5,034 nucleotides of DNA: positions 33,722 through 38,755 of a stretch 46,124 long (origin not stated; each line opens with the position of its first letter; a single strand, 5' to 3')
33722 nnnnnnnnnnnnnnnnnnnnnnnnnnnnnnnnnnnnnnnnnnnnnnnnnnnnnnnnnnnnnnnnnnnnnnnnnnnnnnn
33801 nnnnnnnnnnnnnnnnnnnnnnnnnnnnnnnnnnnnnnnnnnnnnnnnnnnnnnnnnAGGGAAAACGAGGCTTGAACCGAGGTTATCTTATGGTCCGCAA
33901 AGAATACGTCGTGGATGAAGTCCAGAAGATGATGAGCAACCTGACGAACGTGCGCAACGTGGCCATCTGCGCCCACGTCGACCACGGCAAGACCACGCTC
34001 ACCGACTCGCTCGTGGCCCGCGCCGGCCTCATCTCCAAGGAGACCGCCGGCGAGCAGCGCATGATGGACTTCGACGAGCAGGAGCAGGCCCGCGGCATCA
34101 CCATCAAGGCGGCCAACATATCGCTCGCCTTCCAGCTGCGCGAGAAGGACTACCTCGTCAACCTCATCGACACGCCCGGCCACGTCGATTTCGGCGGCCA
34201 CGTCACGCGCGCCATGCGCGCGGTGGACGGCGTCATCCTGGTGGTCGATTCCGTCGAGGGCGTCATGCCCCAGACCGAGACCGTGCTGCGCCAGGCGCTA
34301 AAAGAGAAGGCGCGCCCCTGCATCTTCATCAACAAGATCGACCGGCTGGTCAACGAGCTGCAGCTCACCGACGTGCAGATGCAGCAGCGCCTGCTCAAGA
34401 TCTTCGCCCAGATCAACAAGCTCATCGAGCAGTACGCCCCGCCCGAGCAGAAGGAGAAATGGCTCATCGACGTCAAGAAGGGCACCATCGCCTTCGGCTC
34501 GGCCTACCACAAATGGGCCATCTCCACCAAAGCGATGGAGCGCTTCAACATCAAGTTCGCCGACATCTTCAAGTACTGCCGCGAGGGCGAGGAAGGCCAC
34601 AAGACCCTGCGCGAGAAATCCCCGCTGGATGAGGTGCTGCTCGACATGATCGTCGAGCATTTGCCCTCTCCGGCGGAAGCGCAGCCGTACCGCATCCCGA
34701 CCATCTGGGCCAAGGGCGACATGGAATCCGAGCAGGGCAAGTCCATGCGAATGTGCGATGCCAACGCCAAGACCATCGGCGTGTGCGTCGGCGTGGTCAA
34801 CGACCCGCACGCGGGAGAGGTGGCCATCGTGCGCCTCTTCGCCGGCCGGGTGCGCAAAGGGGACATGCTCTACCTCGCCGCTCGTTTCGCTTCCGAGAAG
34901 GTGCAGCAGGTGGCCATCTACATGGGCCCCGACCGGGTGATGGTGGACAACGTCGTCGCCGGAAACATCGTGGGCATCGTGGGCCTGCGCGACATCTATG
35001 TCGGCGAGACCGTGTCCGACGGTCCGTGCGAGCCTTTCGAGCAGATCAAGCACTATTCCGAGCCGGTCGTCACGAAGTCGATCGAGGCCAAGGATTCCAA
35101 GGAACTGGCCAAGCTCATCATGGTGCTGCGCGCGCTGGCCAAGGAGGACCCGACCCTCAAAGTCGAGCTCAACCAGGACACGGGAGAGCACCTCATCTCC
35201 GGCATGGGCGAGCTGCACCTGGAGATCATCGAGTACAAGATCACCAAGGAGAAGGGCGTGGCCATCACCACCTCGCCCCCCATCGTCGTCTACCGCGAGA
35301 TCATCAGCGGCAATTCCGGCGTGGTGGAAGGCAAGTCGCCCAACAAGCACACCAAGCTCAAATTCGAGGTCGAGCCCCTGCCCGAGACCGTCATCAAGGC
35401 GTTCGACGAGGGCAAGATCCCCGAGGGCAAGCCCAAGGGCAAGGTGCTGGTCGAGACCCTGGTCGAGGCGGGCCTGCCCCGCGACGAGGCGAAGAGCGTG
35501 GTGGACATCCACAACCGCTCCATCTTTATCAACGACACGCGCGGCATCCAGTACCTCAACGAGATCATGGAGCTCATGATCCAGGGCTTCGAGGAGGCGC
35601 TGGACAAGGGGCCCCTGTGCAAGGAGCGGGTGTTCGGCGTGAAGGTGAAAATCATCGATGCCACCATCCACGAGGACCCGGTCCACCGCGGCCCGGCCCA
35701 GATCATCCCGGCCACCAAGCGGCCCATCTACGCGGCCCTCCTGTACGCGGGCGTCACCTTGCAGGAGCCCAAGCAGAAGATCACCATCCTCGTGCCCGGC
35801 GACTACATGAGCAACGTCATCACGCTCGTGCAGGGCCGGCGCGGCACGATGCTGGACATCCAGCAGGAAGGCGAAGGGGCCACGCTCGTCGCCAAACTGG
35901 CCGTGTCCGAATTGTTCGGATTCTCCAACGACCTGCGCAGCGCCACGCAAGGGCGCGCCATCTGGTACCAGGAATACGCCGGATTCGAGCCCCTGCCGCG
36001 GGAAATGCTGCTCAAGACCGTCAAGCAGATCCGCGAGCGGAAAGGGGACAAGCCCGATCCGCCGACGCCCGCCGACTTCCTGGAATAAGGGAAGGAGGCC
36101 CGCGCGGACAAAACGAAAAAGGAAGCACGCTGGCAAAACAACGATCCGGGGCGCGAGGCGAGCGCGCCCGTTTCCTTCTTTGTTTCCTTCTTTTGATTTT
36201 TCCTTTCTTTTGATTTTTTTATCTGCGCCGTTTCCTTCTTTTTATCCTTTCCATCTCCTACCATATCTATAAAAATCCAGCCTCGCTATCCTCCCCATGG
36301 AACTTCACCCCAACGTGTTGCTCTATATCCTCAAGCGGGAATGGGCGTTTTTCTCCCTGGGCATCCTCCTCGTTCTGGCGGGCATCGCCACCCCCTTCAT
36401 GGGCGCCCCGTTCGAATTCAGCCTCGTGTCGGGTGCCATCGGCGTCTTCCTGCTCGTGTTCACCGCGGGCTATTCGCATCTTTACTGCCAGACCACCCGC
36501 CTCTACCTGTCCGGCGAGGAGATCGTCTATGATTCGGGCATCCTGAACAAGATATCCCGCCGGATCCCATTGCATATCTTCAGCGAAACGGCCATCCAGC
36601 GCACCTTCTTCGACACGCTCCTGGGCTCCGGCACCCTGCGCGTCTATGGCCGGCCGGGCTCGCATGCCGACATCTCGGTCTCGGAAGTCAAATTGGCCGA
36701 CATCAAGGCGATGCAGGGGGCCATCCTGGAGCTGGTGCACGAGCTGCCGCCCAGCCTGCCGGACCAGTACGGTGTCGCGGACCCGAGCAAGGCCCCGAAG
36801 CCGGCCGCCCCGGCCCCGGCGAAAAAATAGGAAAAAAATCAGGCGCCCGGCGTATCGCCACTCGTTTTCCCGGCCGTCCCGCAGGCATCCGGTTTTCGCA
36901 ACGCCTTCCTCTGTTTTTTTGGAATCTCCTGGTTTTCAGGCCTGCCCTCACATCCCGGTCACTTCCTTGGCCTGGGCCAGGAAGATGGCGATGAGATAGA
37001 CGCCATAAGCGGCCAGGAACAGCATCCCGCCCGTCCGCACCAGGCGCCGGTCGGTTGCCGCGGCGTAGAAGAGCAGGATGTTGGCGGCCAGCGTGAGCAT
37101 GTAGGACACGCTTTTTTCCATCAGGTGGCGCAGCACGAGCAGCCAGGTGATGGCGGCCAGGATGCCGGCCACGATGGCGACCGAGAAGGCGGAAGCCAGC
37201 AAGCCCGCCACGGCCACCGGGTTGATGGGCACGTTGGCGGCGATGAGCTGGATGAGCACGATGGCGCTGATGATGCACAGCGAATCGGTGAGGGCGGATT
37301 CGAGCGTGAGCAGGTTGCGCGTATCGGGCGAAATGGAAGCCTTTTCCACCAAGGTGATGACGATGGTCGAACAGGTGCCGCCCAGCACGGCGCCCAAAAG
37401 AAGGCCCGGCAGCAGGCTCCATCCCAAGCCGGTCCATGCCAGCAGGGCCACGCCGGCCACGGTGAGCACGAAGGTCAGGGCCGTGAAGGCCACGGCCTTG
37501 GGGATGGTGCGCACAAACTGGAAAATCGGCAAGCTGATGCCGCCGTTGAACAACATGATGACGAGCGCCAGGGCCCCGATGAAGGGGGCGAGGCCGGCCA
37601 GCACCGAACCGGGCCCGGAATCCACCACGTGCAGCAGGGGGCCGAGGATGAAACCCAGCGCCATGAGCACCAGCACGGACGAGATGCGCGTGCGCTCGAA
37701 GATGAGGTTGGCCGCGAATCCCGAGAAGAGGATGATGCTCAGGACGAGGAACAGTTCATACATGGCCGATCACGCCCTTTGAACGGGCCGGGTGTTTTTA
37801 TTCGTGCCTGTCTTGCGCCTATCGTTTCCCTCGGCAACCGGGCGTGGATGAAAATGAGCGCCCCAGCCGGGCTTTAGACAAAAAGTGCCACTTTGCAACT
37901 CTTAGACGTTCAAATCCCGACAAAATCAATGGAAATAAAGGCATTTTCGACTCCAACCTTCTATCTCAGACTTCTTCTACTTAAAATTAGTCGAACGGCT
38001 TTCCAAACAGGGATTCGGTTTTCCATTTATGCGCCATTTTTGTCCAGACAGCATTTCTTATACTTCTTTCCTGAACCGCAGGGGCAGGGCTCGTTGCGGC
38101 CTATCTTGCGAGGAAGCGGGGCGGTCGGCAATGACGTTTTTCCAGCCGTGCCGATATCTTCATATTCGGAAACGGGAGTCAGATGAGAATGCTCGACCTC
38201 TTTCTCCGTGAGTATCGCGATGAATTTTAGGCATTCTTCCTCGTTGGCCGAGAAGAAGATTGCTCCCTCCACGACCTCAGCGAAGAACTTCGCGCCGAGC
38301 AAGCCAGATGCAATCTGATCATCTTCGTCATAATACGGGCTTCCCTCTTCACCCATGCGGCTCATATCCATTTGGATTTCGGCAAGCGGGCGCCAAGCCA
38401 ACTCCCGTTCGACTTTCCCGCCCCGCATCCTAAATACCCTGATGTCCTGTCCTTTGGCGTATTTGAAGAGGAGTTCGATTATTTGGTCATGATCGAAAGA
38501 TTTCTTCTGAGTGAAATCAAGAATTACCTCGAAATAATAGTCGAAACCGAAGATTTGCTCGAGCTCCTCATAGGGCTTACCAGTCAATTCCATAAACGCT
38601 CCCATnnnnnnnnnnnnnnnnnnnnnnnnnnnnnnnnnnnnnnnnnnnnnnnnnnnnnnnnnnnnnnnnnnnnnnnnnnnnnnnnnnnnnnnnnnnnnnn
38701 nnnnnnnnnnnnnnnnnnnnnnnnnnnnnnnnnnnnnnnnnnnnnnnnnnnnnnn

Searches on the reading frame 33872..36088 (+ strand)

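Call 21: search_protein_families(library=pfam, proteins=[window:33872-36088:+], max_evalue=0.001)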
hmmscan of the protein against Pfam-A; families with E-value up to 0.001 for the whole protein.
window:33872-36088:+ (738 aa): 7 families
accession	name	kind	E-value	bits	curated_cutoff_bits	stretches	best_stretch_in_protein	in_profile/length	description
PF00009.33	GTP_EFTU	-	2.8e-57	193.8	26.5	1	26-266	2-188/188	Elongation factor Tu GTP binding domain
PF03764.24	EFG_IV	-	1.1e-23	83.7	24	1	528-626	18-120/121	Elongation factor G, domain IV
PF14492.12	EFG_III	-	1.1e-22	80.3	27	1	396-468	2-74/75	Elongation Factor G, domain III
PF00679.30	EFG_C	-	2.7e-21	75.8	27.9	1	630-712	2-85/89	Elongation factor G C-terminus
PF03144.31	GTP_EFTU_D2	-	1.3e-12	48.4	30.3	1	315-381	1-72/73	Elongation factor Tu domain 2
PF22042.2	EF-G_D2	-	8e-11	42.3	27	1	310-383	11-83/84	Elongation factor G domain 2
PF01926.29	MMR_HSR1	-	9.8e-06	26.1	21.9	1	31-154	3-112/113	50S ribosome-binding GTPase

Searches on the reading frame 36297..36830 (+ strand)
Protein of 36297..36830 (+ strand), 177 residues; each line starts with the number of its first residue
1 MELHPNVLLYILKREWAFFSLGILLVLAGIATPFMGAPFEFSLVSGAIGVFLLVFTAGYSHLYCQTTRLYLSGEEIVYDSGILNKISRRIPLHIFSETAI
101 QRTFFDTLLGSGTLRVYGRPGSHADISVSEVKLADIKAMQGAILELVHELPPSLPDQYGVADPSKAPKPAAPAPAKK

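Call 21: search_protein_families(library=pfam, proteins=[window:36297-36830:+], max_evalue=0.001)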
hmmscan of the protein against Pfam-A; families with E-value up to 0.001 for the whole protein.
window:36297-36830:+ (177 aa): 1 family
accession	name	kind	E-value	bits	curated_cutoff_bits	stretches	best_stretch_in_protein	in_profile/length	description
PF03703.20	bPH_2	-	1.1e-05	26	22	1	65-131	2-61/78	Bacterial PH domain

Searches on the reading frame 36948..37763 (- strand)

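Call 21: search_protein_families(library=pfam, proteins=[window:36948-37763:-], max_evalue=0.001)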
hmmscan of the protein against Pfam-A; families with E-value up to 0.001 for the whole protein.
window:36948-37763:- (271 aa): 1 family
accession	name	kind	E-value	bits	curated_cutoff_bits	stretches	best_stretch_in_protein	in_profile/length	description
PF00999.27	Na_H_Exchanger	-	8.9e-16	58.1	26.2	1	12-235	5-224/375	Sodium/hydrogen exchanger, transmembrane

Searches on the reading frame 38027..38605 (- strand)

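Call 21: search_protein_families(library=pfam, proteins=[window:38027-38605:-], max_evalue=0.001)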
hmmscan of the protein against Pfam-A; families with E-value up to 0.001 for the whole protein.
window:38027-38605:- (192 aa): 1 family
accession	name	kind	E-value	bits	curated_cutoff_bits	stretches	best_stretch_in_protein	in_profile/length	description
PF02810.21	SEC-C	-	9e-11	41.9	20.4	1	170-187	1-18/19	SEC-C motif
